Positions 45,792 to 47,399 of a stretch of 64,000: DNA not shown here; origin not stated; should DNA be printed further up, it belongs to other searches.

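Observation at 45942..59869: Glycosylation island bracketed by two TMTC/PMT-like (DUF1736 + TPR) membrane proteins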

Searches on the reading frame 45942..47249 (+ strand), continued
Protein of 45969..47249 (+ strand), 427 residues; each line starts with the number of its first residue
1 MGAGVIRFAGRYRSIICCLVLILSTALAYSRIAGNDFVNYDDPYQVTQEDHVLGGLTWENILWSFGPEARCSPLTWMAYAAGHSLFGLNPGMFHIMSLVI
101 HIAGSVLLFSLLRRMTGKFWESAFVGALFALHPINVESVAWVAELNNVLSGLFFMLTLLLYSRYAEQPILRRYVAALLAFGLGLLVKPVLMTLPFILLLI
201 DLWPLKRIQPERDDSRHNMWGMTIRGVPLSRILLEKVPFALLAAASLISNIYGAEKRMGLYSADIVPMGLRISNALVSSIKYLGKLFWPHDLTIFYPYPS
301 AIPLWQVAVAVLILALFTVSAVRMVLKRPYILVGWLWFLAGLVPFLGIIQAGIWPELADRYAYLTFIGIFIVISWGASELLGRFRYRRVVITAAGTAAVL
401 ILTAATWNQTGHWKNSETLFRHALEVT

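Call 14: search_solved_structures(query=window:45969-47249:+, max_evalue=10, show_alignments=2)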
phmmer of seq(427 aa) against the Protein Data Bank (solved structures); distinct sequences matched with E-value up to 10: 1.
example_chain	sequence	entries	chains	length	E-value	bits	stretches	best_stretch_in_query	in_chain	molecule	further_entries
2dcl_A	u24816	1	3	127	1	11.9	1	225-269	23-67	Hypothetical UPF0166 protein PH1503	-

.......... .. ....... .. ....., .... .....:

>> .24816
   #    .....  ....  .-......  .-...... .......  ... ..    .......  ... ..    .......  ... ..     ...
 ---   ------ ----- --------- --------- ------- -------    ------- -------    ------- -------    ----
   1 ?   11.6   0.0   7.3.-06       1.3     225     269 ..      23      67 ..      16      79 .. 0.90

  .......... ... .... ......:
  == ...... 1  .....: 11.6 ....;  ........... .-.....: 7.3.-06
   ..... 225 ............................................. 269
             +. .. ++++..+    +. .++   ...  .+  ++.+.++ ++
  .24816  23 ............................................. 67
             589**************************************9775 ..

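Call 22: search_solved_structures(query=A2, max_evalue=10, show_alignments=2)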
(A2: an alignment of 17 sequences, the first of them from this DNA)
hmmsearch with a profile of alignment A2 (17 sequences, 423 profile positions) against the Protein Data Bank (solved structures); distinct sequences matched with E-value up to 10: 0.

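Call 24: find_encoding_contigs(protein=P0004, flank=10000, max_places=2)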
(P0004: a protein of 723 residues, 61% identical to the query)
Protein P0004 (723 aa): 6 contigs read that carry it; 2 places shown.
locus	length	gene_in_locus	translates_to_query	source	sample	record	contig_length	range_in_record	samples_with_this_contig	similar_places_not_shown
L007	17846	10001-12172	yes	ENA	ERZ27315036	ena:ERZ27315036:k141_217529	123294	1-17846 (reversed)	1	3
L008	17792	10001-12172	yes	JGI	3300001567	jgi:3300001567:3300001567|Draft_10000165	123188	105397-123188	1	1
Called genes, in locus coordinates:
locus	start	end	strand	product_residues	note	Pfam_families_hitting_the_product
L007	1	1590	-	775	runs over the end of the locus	PF00515:TPR_1 (weak), PF13414:TPR_11, PF13424:TPR_12 (weak), PF13432:TPR_16 (weak), PF14559:TPR_19, PF00515:TPR_1, PF07719:TPR_2 (weak), PF13432:TPR_16 (weak), +17 more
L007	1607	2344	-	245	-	PF05401:NodS (weak), PF01209:Ubie_methyltran (weak), PF02353:CMAS (weak), PF13489:Methyltransf_23, PF13649:Methyltransf_25, PF13847:Methyltransf_31, PF08241:Methyltransf_11, PF08242:Methyltransf_12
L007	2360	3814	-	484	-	PF07021:MetW, PF13489:Methyltransf_23, PF08241:Methyltransf_11, PF08242:Methyltransf_12, PF13649:Methyltransf_25, PF13847:Methyltransf_31, PF13506:Glyco_transf_21 (faint), PF00535:Glycos_transf_2, +1 more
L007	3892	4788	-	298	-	PF01370:Epimerase, PF02719:Polysacc_synt_2 (faint), PF16363:GDP_Man_Dehyd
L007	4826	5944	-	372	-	PF01370:Epimerase, PF04321:RmlD_sub_bind (weak), PF16363:GDP_Man_Dehyd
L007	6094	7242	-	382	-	PF01041:DegT_DnrJ_EryC1, PF00155:Aminotran_1_2 (weak)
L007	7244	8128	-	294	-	PF05401:NodS (weak), PF13489:Methyltransf_23, PF05175:MTS (faint), PF13847:Methyltransf_31, PF08241:Methyltransf_11, PF08242:Methyltransf_12, PF13649:Methyltransf_25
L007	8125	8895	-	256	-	PF00583:Acetyltransf_1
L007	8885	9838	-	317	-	PF00535:Glycos_transf_2, PF13641:Glyco_tranf_2_3 (weak)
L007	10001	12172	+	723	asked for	PF13231:PMT_2 (weak), PF13414:TPR_11 (weak), PF13424:TPR_12, PF13432:TPR_16, PF13424:TPR_12, PF13414:TPR_11, PF00515:TPR_1, PF13414:TPR_11, +21 more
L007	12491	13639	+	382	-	PF03706:LPG_synthase_TM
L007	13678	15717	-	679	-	PF13424:TPR_12 (weak), PF00515:TPR_1, PF07719:TPR_2 (weak), PF13432:TPR_16, PF13414:TPR_11, PF00515:TPR_1, PF07719:TPR_2, PF13414:TPR_11, +14 more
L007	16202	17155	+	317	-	PF00535:Glycos_transf_2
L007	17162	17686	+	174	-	PF25084:LbH_EIF2B (faint), PF25087:GMPPB_C (faint), PF00132:Hexapep, PF14602:Hexapep_2 (weak)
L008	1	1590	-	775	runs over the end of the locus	PF00515:TPR_1 (weak), PF13414:TPR_11, PF13424:TPR_12 (weak), PF13432:TPR_16 (weak), PF14559:TPR_19, PF00515:TPR_1, PF07719:TPR_2 (weak), PF13432:TPR_16 (weak), +17 more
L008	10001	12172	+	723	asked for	PF13231:PMT_2 (weak), PF13414:TPR_11 (weak), PF13424:TPR_12, PF13432:TPR_16, PF13424:TPR_12, PF13414:TPR_11, PF00515:TPR_1, PF13414:TPR_11, +21 more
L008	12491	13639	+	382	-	PF03706:LPG_synthase_TM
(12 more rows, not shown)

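Call 25: find_encoding_contigs(protein=P0002, flank=10000, max_places=2)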
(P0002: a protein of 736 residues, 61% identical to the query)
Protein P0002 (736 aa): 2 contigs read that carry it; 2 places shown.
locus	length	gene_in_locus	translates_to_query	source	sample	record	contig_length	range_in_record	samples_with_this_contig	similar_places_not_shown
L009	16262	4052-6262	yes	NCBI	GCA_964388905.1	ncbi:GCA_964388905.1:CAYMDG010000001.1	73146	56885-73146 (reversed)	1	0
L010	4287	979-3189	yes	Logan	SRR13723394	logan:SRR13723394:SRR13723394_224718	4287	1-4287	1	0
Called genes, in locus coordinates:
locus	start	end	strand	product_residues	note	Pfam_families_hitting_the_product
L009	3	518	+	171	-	?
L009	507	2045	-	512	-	PF02629:CoA_binding, PF13380:CoA_binding_2, PF19045:Ligase_CoA_2 (faint), PF13607:Succ_CoA_lig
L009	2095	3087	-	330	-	PF00106:adh_short (weak), PF01073:3Beta_HSD, PF01370:Epimerase, PF02719:Polysacc_synt_2, PF05368:NmrA, PF07993:NAD_binding_4, PF13460:NAD_binding_10, PF16363:GDP_Man_Dehyd, +2 more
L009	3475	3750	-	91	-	-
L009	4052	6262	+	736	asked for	PF13432:TPR_16 (weak), PF13414:TPR_11, PF14559:TPR_19 (weak), PF00515:TPR_1 (weak), PF13424:TPR_12, PF13432:TPR_16, PF13414:TPR_11, PF00515:TPR_1, +20 more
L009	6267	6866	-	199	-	-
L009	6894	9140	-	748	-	PF13371:TPR_9 (faint), PF13414:TPR_11 (faint), PF13428:TPR_14 (faint), PF13431:TPR_17 (faint), PF13432:TPR_16 (faint), PF00515:TPR_1 (weak), PF13424:TPR_12 (weak), PF14559:TPR_19, +6 more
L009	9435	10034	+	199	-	PF00132:Hexapep, PF14602:Hexapep_2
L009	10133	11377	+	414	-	PF01041:DegT_DnrJ_EryC1, PF01053:Cys_Met_Meta_PP (weak), PF01212:Beta_elim_lyase (faint)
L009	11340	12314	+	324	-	PF00535:Glycos_transf_2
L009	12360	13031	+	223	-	PF13489:Methyltransf_23 (weak), PF02353:CMAS (weak), PF13847:Methyltransf_31, PF08241:Methyltransf_11 (weak), PF08242:Methyltransf_12, PF13649:Methyltransf_25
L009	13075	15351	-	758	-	PF00515:TPR_1 (weak), PF13414:TPR_11 (weak), PF13424:TPR_12 (weak), PF13432:TPR_16 (weak), PF14559:TPR_19, PF23914:TPR_CcmH_CycH (weak), PF13424:TPR_12 (weak), PF13371:TPR_9 (weak), +8 more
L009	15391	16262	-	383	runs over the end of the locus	PF01041:DegT_DnrJ_EryC1, PF00155:Aminotran_1_2 (faint)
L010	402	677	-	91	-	-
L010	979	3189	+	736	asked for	PF13432:TPR_16 (weak), PF13414:TPR_11, PF14559:TPR_19 (weak), PF00515:TPR_1 (weak), PF13424:TPR_12, PF13432:TPR_16, PF13414:TPR_11, PF00515:TPR_1, +20 more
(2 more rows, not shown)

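Call 27: find_related_loci(query=A2, collection=genome_contigs, flank=10000)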
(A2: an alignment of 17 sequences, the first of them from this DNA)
Query A2 (432 aa) in genome_contigs; peptide patterns used: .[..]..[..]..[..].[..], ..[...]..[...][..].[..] (x = any residue, [..] = any of these).
600 stretches matched a pattern (row limit reached: there are more); 590 encode a relative of the query (tblastn E <= 1e-3); the best 80 are kept; 80 distinct loci.
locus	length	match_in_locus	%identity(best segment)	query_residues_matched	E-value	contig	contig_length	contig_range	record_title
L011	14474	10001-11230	46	20-432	1e-111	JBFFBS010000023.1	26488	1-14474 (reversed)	MAG: Syntrophobacteria bacterium isolate Mix_mud12.2021.10.10 k141_276304_length_26488_cov_20.0984, whole genome shotgun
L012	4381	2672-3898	43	21-432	2e-107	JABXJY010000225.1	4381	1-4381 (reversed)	MAG: Desulfobacterales bacterium isolate CR_Bin_129 NODE_345_length_4381_cov_15.637082, whole genome shotgun sequence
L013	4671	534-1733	44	22-432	3e-107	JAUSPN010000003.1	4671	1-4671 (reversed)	MAG: Candidatus Desulfaltia sp. isolate E21_metabat.bin.72 E21_k141_284683, whole genome shotgun sequence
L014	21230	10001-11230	42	34-432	2e-106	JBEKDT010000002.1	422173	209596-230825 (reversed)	MAG: Desulfomonilia bacterium isolate SPRUCE 18 SPRUCE_18_2, whole genome shotgun sequence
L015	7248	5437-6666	40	18-432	3e-106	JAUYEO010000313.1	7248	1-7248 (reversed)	MAG: Desulfobacterales bacterium isolate C21_concoct.bin.118_sub C21_k141_206973, whole genome shotgun sequence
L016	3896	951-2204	41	20-432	7e-107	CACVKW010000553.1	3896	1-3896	Olavius sp. associated proteobacterium Delta 1 isolate mag2:49deedb4-927c-43a8-ad40-04e63e16f3c8 genome assembly, contig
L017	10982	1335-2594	42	20-432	5e-105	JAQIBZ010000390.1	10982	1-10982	MAG: Desulfobacteraceae bacterium isolate GH14 k119_436609, whole genome shotgun sequence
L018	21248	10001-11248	43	33-432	2e-104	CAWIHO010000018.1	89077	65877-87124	MAG: uncultured delta proteobacterium isolate MFD03726.bin.2.118 genome assembly, contig: contig_17527, whole genome sho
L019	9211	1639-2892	42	22-431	2e-104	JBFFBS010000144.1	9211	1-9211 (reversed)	MAG: Syntrophobacteria bacterium isolate Mix_mud12.2021.10.10 k141_882138_length_9211_cov_15.5217, whole genome shotgun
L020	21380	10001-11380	40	9-431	2e-103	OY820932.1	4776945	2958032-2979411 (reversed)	MAG: Smithellaceae bacterium isolate 90efb5c7-b315-4df1-98b9-9b59cc098579 genome assembly, chromosome: 1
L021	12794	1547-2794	43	21-432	8e-102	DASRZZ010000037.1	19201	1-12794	MAG TPA_asm: Syntrophales bacterium isolate SMAG_U15336 k141_1677127, whole genome shotgun sequence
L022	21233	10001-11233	41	19-432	2e-101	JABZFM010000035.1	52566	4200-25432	MAG: Desulfobacteraceae bacterium isolate Grevelingen_8MPa_metabat2.60 scaffold_562, whole genome shotgun sequence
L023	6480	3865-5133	42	1-432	6e-101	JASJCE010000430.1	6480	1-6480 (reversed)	MAG: Desulfobacterales bacterium isolate MO_140.B15 MO_140.c_6576, whole genome shotgun sequence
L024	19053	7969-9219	41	18-432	2e-102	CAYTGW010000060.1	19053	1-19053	MAG TPA_asm: uncultured Desulfocicer sp. isolate binchicken_co232_164 genome assembly, contig: NODE_5613_length_19053_co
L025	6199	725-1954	45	22-432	2e-100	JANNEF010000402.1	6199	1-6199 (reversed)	MAG: Verrucomicrobiota bacterium isolate OTE_75_metabat_426 OTE_75_k141_2786424, whole genome shotgun sequence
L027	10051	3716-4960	42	22-432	2e-99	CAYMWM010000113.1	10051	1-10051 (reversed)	MAG TPA_asm: uncultured Smithella sp. isolate SRP192927_co6_232 genome assembly, contig: NODE_17257_length_10051_cov_6.3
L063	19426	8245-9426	43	28-432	4e-92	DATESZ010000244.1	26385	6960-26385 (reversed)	MAG TPA_asm: Syntrophales bacterium isolate SMAG_U8302 k141_1499985, whole genome shotgun sequence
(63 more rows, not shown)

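Call 41: predict_structure(alignment_id=A2)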
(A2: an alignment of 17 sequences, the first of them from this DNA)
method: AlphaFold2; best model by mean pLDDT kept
length: 432 residues; sequences in the alignment: 17
mean_pLDDT: 81.4   pTM: 0.84
mean pLDDT of the five models: 81.4, 80.6, 79.4, 78.5, 75.6
residues with pLDDT >= 90: 165; 70-90: 185; 50-70: 61; < 50: 21
segments of 3 or more residues with pLDDT < 50: 1-14, 145-148
pLDDT, mean of each block of 10 residues (from residue 1): 34 55 92 90 69 78 90 83 87 84 87 95 92 91 57 83 95 96 97 83 93 92 66 90 96 86 63 76 87 71 67 93 94 92 90 74 65 85 89 78 85 82 57 44
secondary structure, 60 per line:
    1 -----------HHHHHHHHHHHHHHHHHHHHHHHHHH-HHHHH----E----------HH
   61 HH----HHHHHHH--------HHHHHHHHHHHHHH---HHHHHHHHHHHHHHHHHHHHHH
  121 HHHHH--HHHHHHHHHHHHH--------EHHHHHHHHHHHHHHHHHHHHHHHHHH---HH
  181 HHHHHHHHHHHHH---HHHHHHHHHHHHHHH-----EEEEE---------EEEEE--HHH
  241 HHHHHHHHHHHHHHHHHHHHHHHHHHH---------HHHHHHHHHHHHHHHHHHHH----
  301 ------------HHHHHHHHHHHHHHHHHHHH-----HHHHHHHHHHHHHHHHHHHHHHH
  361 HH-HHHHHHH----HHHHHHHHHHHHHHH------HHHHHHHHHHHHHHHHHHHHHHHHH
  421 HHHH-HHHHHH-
elements in order: H12-37 H39-43 H59-62 H67-73 H82-95 H99-125 H128-140 H150-175 H179-193 H197-211 E217-221 E231-235 H238-267 H277-296 H313-332 H338-362 H364-370 H375-389 H396-424 H426-431

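Call 43: fold_search(model_id=the predicted structure, library=pdb)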
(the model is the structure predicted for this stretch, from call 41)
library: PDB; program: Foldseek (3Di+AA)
matches with E <= 10: 340; with E <= 0.001: 1
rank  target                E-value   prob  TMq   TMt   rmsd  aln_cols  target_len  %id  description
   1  8b6l_I                6.9e-04  1.00  0.46  0.32  15.5       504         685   12  Subtomogram average of the human Sec61-TRAP-OSTA-translocon (released 2022-12-07)
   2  6ftg_5                1.2e-03  1.00  0.47  0.35  15.5       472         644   10  Subtomogram average of OST-containing ribosome-translocon complexes from canine rough microsomal membranes (released 2018-03-21)
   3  7oci_F                1.8e-03  1.00  0.46  0.34  13.9       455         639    9  Cryo-EM structure of yeast Ost6p containing oligosaccharyltransferase complex (released 2022-02-16)
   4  6s7t_A                2.2e-03  1.00  0.49  0.32  14.1       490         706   11  Cryo-EM structure of human oligosaccharyltransferase complex OST-B (released 2019-12-18)
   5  8agc_A                2.2e-03  1.00  0.48  0.32  16.2       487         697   11  Structure of yeast oligosaccharylransferase complex with lipid-linked oligosaccharide and non-acceptor peptide bound (released 2022-12-07)
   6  9i5k_A                3.8e-03  1.00  0.48  0.43  12.8       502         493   13  Structure of the Chaetomium thermophilum Pmt4 homodimer (C2 symmetry) (released 2025-12-24)
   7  9n9j_I                4.0e-03  1.00  0.46  0.31  15.7       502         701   11  Structure of a GRP94 folding intermediate engaged with a CCDC134- and FKBP11-bound secretory translocon (released 2025-11-19)
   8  5ogl_A                5.6e-03  1.00  0.42  0.28  11.6       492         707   12  Structure of bacterial oligosaccharyltransferase PglB in complex with an acceptor peptide and an lipid-linked oligosac (released 2017-10-25)
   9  3wak                  6.1e-03  1.00  0.46  0.27  16.3       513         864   12  Crystal structure of the Archaeoglobus fulgidus oligosaccharyltransferase (O29867_ARCFU) in the apo form (released 2013-10-30)
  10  8age_A                6.9e-03  1.00  0.50  0.36  12.2       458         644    9  Structure of yeast oligosaccharylransferase complex with acceptor peptide bound (released 2022-12-07)
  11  6gxc_A                7.2e-03  1.00  0.46  0.31  12.4       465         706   14  Bacterial oligosaccharyltransferase PglB in complex with an inhibitory peptide and a reactive lipid-linked oligosaccha (released 2018-11-14)
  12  6s7o_A                7.5e-03  1.00  0.48  0.34  13.8       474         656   12  Cryo-EM structure of human oligosaccharyltransferase complex OST-A (released 2019-12-18)
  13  5gmy_A                7.5e-03  1.00  0.46  0.27  16.7       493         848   11  Crystal structure of the Archaeoglobus fulgidus oligosaccharyltransferase (O29867_ARCFU) tethered with an acceptor pep (released 2017-02-01)
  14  8agb_A                1.1e-02  1.00  0.51  0.37  13.9       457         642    9  Structure of yeast oligosaccharylransferase complex with lipid-linked oligosaccharide bound (released 2022-12-07)
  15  8pn9_A                1.2e-02  1.00  0.47  0.34  14.1       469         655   11  Structure of human oligosaccharyltransferase OST-A complex bound to NGI-1 (released 2024-05-08)
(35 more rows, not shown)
